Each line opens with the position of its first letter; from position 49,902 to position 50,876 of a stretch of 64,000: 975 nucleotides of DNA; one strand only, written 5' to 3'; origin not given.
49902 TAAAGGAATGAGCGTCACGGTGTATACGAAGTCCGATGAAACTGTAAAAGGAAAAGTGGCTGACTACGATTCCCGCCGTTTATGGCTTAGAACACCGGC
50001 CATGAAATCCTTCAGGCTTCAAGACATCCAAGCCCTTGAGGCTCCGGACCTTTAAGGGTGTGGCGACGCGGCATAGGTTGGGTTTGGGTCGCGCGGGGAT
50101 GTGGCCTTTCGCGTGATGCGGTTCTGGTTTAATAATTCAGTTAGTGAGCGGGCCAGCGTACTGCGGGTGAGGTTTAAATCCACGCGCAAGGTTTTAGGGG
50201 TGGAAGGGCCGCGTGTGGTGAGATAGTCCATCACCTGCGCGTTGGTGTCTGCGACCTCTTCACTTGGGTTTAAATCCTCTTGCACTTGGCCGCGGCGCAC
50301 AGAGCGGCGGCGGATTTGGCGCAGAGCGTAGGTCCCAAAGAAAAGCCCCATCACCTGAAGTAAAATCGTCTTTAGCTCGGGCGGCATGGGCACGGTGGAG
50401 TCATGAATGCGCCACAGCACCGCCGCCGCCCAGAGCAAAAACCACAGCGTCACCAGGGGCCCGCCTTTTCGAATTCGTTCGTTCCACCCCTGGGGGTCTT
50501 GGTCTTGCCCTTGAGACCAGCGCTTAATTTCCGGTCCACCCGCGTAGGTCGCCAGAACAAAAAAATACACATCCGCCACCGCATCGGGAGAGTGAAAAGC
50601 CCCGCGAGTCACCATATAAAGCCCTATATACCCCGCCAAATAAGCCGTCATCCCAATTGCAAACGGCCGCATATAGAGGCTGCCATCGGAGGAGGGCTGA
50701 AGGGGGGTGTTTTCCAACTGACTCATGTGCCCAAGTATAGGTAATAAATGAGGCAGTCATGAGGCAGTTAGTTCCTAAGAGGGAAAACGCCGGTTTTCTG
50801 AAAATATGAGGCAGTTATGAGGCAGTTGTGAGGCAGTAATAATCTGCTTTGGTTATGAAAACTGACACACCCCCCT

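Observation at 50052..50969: Second paralog of the membrane-wHTH protein with a distinct 11-bp-periodic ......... repeat array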

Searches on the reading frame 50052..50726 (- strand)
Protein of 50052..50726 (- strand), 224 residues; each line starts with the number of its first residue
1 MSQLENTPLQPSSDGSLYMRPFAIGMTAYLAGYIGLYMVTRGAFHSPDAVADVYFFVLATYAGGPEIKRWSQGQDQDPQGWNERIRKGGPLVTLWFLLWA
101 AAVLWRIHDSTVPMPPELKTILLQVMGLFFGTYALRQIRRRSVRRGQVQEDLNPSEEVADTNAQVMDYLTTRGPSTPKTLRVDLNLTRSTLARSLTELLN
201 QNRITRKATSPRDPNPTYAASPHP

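Call 7: search_protein_families(library=pfam, proteins=[window:50052-50726:-], max_evalue=0.1)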
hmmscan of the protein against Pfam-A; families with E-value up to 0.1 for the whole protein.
window:50052-50726:- (224 aa): 3 families
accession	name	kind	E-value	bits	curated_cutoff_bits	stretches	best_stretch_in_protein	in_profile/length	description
PF25213.1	HVO_A0261_N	-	0.0022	18.3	35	1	164-207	15-57/86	HVO_A0261 N-terminal domain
PF13828.11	DUF4190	-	0.01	16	35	1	121-147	17-42/62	Domain of unknown function (DUF4190)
PF12802.13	MarR_2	-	0.022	15.3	27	1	161-211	6-56/61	MarR family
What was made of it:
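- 50067..50267 (-): C-terminal minimal winged helix, aa 154-220. The recognition helix starts with RSTLAR. Pfam MarR_2 and HVO_A0261_N match only below their cut-offs (call 7).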

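Call 8: search_protein_families(library=ncbifam, proteins=[window:50052-50726:-], max_evalue=0.1)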
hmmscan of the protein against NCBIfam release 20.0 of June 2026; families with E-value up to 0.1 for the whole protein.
window:50052-50726:- (224 aa): 3 families
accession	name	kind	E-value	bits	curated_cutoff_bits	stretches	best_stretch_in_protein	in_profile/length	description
NF053606.1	Sta1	subfamily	3.9e-05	23.7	80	1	158-210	18-70/100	Sta1 family transcriptional regulator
NF040939.2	trans_reg_lrs14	equivalog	0.00046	20.2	90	1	148-213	9-76/103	Lrs14 family HTH-type transcriptional regulator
TIGR03753.1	blh_monoox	subfamily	0.0048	16.5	95.25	1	26-142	34-152/260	beta-carotene 15,15'-dioxygenase, Brp/Blh family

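Call 9: find_homologous_proteins(query=window:50052-50726:-, max_evalue=0.001)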
Query window:50052-50726:- (224 aa): 22 proteins with E <= 0.001 among 309 candidates.
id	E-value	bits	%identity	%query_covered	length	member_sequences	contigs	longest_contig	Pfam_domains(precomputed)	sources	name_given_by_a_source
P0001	1.1e-147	507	100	100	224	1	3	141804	-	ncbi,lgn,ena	-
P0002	6.1e-98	345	73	93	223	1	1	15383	-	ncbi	-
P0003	4.6e-84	299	63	97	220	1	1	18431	-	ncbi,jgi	jgi:hypothetical protein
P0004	1.3e-80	288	60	99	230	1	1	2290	-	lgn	-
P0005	2.2e-79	284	59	98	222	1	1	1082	-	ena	-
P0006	4.0e-79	283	60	94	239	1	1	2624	PF13412.13,PF09339.17,PF12802.14,PF25213.2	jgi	jgi:uncharacterized membrane protein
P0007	1.4e-78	281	60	97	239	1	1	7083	PF01047.29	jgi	jgi:uncharacterized membrane protein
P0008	1.7e-77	278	58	98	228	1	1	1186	PF01978.26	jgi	jgi:hypothetical protein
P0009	1.0e-75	272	64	90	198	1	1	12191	-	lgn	-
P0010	1.0e-73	265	55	97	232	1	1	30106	PF01047.29,PF12840.14,PF01022.27,PF09339.17,PF12802.14,PF25213.2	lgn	-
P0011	2.0e-73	264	58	92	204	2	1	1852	PF13338.13,PF09339.17,PF12802.14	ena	-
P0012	5.3e-69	250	58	92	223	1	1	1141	PF25213.2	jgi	jgi:hypothetical protein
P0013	8.0e-62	227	51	96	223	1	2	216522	-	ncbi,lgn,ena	-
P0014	1.4e-57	213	51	92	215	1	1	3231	PF25213.2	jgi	jgi:hypothetical protein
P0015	1.6e-55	206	50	92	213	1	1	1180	-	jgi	jgi:hypothetical protein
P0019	8.4e-51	191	47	98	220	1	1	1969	-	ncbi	-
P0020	5.8e-50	188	49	89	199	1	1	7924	PF12840.14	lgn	-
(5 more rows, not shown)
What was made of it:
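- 50052..50726 (-): Focal gene, 224 aa: membrane part followed by a C-terminal winged helix. 22 close homologs at E<=0.001 in 5.8e9 protein clusters (call 9).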

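Call 13: find_encoding_contigs(protein=P0001, flank=3000, max_places=3)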
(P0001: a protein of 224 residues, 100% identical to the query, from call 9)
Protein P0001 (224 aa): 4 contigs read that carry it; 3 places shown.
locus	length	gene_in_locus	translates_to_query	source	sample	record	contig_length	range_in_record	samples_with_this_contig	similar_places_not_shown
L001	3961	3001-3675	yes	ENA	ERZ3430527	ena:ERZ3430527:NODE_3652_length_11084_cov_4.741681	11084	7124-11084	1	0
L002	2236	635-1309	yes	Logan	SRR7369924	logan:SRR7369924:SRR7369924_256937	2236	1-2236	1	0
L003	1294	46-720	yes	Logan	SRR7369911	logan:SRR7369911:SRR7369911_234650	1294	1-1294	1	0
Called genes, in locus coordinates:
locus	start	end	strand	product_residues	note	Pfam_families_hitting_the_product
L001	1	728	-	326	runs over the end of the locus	PF01073:3Beta_HSD (faint), PF01370:Epimerase, PF04321:RmlD_sub_bind (weak), PF16363:GDP_Man_Dehyd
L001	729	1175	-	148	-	PF01850:PIN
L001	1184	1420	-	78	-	PF22513:FitA-like_RHH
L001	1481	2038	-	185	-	PF04011:LemA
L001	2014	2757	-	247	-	PF12483:GIDE (faint)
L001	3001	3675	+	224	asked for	-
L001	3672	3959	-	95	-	?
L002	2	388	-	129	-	?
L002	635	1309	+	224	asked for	-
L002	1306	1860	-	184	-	-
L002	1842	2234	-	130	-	?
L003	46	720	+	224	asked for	-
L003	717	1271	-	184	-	-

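Call 14: find_related_loci(query=A1, collection=genome_contigs, flank=4000)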
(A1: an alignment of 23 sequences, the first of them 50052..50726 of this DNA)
Query A1 (224 aa) in genome_contigs; peptide patterns used: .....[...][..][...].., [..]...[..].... (x = any residue, [..] = any of these).
24 stretches matched a pattern; 3 encode a relative of the query (tblastn E <= 1e-3); 3 distinct loci.
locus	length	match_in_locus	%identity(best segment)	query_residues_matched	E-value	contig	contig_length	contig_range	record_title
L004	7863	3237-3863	73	11-218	2e-102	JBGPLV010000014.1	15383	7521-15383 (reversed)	MAG: Elusimicrobiota bacterium isolate OBJ_0618_7090110_253 k141_8464832_length_15383_cov_8.0000, whole genome shotgun s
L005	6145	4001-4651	63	1-218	6e-90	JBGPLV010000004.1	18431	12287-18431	MAG: Elusimicrobiota bacterium isolate OBJ_0618_7090110_253 k141_8026987_length_18431_cov_10.0000, whole genome shotgun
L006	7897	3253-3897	61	1-218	2e-86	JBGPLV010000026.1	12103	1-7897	MAG: Elusimicrobiota bacterium isolate OBJ_0618_7090110_253 k141_7733458_length_12103_cov_11.0000, whole genome shotgun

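Call 15: find_related_loci(query=A1, collection=metagenome_contigs, flank=4000)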
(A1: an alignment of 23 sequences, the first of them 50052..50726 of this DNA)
Query A1 (224 aa) in metagenome_contigs; peptide patterns used: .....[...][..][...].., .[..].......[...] (x = any residue, [..] = any of these).
161 stretches matched a pattern, but none encodes a relative of the query by tblastn (E <= 1e-3).
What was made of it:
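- Tried and rejected: The protein-pattern scan of metagenome contigs found nothing (call 15).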

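Call 21: search_protein_families(library=pfam, proteins=[L004:182-3070:+, L004:3909-4502:+, L004:4369-5202:+, L004:5253-6428:+, L005:27-3929:+, L005:4790-5131:+, L005:5418-5831:-, L006:1-3048:+, L006:3960-4241:+, L006:4241-4633:+], max_evalue=0.001)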
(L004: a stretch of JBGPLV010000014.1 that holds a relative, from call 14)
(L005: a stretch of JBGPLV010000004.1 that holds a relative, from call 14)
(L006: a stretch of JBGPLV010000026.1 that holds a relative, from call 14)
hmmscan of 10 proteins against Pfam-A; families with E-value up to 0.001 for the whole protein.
L004:182-3070:+ (962 aa): 0 families

L004:3909-4502:+ (197 aa): 1 family
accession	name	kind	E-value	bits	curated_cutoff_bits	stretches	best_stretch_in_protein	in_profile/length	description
PF13338.12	AbiEi_4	-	0.00013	22.4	25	1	10-58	6-47/49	Transcriptional regulator, AbiEi antitoxin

L004:4369-5202:+ (277 aa): 1 family
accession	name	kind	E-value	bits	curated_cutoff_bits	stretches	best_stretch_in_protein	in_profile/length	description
PF08843.17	AbiEii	-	3.4e-30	106.2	22.5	1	70-227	2-177/238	Nucleotidyl transferase AbiEii toxin, Type IV TA system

L004:5253-6428:+ (391 aa): 2 families
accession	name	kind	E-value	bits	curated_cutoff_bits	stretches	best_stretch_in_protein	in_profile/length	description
PF00899.27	ThiF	-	9e-86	287.3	28.1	1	19-254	1-238/238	ThiF family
PF00581.25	Rhodanese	-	4.5e-21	75.6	22.2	1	291-382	1-101/102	Rhodanese-like domain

L005:27-3929:+ (1300 aa): 0 families

L005:4790-5131:+ (113 aa): 1 family
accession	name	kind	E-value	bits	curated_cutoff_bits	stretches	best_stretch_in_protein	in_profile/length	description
PF04365.19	BrnT_toxin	-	6e-21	75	34.5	1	18-97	1-77/77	Ribonuclease toxin, BrnT, of type II toxin-antitoxin system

L005:5418-5831:- (137 aa): 1 family
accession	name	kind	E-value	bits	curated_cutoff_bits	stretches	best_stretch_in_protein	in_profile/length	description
PF00472.26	RF-1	-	2.4e-28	98.8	35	1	18-128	5-116/116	RF-1 domain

L006:1-3048:+ (1015 aa): 1 family
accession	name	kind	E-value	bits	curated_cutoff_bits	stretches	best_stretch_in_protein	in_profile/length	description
PF13646.12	HEAT_2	-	7.5e-05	23.4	27.7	0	500-557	23-75/88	HEAT repeats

L006:3960-4241:+ (93 aa): 1 family
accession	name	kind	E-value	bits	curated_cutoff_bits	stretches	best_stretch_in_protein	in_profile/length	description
PF02604.26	PhdYeFM_antitox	-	0.00022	21.4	29.8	1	3-38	3-39/74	Antitoxin Phd_YefM, type II toxin-antitoxin system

L006:4241-4633:+ (130 aa): 1 family
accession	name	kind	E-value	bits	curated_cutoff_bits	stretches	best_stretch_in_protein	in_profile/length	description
PF01850.27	PIN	-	6.7e-11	43.3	23.6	1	5-125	1-118/120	PIN domain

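Call 22: predict_structure(alignment_id=A1)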
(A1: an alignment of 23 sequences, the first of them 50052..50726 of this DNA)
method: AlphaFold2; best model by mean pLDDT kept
length: 224 residues; sequences in the alignment: 23
mean_pLDDT: 81.7   pTM: 0.50
mean pLDDT of the five models: 81.7, 78.0, 77.8, 71.7, 68.5
residues with pLDDT >= 90: 71; 70-90: 111; 50-70: 38; < 50: 4
segments of 3 or more residues with pLDDT < 50: none
pLDDT, mean of each block of 10 residues (from residue 1): 53 66 82 87 81 81 76 71 63 84 91 86 84 80 65 69 97 98 96 96 96 95 80
secondary structure, 60 per line:
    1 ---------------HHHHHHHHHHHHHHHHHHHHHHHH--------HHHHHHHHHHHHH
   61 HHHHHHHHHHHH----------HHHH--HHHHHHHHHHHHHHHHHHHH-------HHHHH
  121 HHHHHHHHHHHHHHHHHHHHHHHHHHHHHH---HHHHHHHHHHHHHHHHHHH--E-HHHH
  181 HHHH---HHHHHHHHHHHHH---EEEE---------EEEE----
elements in order: H16-39 H48-72 H83-86 H89-108 H116-150 H154-172 H177-184 H188-200 E204-207 E217-220
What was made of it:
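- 50052..50726 (-): AF2 model with mean pLDDT 81.7 (call 22).
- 50310..50681 (-): Membrane part, aa 16-139: four hydrophobic helices, modelled N-in/C-in. It carries the conserved motifs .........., IRKGGP, PMPPELK and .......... AF2 helices at 16-39, 48-72, 89-108 and 116-150 (call 22).
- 50067..50267 (-): pLDDT is 96-98 (call 22).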

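Call 23: find_encoding_contigs(protein=P0010, flank=5000, max_places=2)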
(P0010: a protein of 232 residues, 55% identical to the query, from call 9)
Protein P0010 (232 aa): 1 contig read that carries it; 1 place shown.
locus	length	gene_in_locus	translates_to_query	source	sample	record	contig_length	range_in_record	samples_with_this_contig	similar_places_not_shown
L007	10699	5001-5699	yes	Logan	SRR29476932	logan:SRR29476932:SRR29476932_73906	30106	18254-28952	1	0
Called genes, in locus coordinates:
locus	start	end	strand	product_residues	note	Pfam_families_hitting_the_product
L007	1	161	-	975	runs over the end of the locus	PF12838:Fer4_7, PF13183:Fer4_8 (faint), PF13187:Fer4_9 (faint), PF13247:Fer4_11, PF12838:Fer4_7 (weak)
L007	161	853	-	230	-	PF02085:Cytochrom_CIII (faint), PF14522:Cytochrome_C7 (faint), PF14537:Cytochrom_c3_2 (faint)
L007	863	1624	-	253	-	PF00902:TatC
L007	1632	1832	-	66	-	PF02416:TatA_B_E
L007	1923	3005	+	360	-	PF00180:Iso_dh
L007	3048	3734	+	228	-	PF03783:CsgG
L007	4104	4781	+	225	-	PF05643:GNA1162-like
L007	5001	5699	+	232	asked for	PF01022:HTH_5 (weak), PF01047:MarR (weak), PF12802:MarR_2, PF12840:HTH_20 (weak), PF25213:HVO_A0261_N (weak), PF09339:HTH_IclR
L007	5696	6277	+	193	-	PF01027:Bax1-I, PF12811:BaxI_1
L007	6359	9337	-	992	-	-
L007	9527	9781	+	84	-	PF13560:HTH_31, PF12844:HTH_19, PF01381:HTH_3, PF13443:HTH_26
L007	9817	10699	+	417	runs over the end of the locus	PF13657:Couple_hipA, PF07804:HipA_C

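Call 24: find_encoding_contigs(protein=P0013, flank=5000, max_places=2)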
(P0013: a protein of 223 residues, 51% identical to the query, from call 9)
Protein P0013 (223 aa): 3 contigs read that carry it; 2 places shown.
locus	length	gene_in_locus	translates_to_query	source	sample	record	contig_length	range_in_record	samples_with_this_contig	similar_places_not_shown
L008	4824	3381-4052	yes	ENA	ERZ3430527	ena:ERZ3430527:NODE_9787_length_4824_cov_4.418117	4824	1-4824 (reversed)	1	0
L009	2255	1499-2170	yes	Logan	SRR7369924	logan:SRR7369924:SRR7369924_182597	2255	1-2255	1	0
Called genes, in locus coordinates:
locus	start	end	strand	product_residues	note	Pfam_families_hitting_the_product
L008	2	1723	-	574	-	?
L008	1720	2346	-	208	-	PF07804:HipA_C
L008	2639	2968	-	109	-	PF13657:Couple_hipA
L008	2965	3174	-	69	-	PF01381:HTH_3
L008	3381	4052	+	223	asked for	-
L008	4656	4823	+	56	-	?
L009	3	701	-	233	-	?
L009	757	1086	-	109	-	PF13657:Couple_hipA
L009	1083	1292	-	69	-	PF01381:HTH_3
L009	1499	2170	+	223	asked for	-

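Call 25: find_encoding_contigs(protein=P0009, flank=5000, max_places=2)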
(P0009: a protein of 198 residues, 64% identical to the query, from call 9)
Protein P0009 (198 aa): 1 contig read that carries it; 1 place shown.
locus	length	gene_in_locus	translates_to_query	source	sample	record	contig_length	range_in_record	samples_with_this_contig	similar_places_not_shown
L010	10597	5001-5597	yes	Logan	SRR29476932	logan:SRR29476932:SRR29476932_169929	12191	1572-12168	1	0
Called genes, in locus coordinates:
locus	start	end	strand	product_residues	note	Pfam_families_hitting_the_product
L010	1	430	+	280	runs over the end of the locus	PF00005:ABC_tran, PF13304:AAA_21 (weak)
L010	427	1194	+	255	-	PF12679:ABC2_membrane_2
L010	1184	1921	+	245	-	-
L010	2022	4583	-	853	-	-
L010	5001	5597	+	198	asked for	-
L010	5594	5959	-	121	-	PF01850:PIN (weak)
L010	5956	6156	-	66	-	PF09957:VapB_antitoxin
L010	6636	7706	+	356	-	-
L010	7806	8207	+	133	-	PF03203:MerC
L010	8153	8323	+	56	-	-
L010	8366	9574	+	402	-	-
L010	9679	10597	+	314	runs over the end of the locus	?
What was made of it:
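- Tried and rejected: GIDE/LemA and the ABC-2 transporter are not conserved neighbours, although L010 has an ABC-2 set 3 kb away (call 25).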

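Call 26: find_encoding_contigs(protein=P0020, flank=5000, max_places=2)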
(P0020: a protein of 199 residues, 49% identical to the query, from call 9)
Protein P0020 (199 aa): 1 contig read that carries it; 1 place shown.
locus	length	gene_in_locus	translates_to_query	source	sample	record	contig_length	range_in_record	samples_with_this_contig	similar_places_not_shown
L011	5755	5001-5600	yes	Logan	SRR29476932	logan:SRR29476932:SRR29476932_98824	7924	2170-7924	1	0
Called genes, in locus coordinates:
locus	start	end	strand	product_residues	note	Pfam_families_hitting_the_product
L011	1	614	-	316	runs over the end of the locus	PF00211:Guanylate_cyc, PF00072:Response_reg (weak)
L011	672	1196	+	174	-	-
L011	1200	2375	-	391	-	-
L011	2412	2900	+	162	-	PF03544:TonB_C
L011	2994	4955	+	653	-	-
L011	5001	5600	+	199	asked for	PF12840:HTH_20 (weak)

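Call 28: search_protein_representatives(alignment_id=A1)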
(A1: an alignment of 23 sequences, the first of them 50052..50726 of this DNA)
Query: 23 sequences, 221 profile positions. Proteins with E-value up to 0.001 (for the whole library): 368; up to 1e-10: 83; up to 1e-30: 13. The best 150 are listed.
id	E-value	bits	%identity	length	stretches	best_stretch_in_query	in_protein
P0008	5.5e-98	343.1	-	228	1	7-218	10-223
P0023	5.5e-89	313.7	-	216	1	11-220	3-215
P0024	1.1e-81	289.8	-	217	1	9-220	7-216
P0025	7.6e-78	277.3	-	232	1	8-219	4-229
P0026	3.5e-75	268.6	-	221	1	1-219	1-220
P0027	2.5e-63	229.8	-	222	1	7-220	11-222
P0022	5.6e-62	225.4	-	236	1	9-219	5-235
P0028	2.3e-45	171.1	-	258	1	11-219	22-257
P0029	6.4e-41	156.5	-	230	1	10-219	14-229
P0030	2.4e-39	151.4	-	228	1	11-219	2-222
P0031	1.9e-33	132.1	-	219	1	10-208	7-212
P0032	3.7e-32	127.9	-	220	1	18-220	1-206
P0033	3.8e-32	127.8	-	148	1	11-144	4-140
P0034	2.9e-30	121.7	-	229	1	11-220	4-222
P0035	4.4e-30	121.1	-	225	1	11-219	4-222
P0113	1.0e-09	54.5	-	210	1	14-210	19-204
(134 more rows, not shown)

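Call 30: search_protein_families(library=pfam, alignment_id=A2, max_evalue=0.01)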
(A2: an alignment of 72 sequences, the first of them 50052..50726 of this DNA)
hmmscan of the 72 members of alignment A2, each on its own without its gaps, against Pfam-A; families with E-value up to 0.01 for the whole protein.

A. member 1, window:50052-50726:- (224 aa): 1 family
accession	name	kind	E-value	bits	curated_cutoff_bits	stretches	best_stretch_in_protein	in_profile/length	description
PF25213.1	HVO_A0261_N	-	0.0022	18.3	35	1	164-207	15-57/86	HVO_A0261 N-terminal domain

B. families by the number of members that match (of 72 scanned): 48 families (the first 25 are shown)
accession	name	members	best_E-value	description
PF09339.16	HTH_IclR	26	2.3e-08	IclR helix-turn-helix domain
PF12802.13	MarR_2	23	5.3e-07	MarR family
PF13412.12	HTH_24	22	1.2e-08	Winged helix-turn-helix DNA-binding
PF25213.1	HVO_A0261_N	16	5.6e-08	HVO_A0261 N-terminal domain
PF01978.25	TrmB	13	5.3e-07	Sugar-specific transcriptional regulator TrmB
PF12840.13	HTH_20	12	1.2e-07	Helix-turn-helix domain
PF08220.18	HTH_DeoR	12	1.6e-07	DeoR-like helix-turn-helix domain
PF08279.18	HTH_11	11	1.7e-05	HTH domain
PF01047.28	MarR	10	4.6e-06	MarR family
PF22168.2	DIP2311-like_C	8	4.6e-05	Transcriptional regulator DIP2311-like, C-terminal domain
PF24034.1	DUF7343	7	3.9e-05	Domain of unknown function (DUF7343)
PF13545.12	HTH_Crp_2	6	0.00077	Crp-like helix-turn-helix domain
PF13384.12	HTH_23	5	0.0012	Homeodomain-like domain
PF06224.18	AlkZ-like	4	9.7e-08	DNA glycosylase AlkZ-like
PF06163.17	DUF977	3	0.00016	Bacterial protein of unknown function (DUF977)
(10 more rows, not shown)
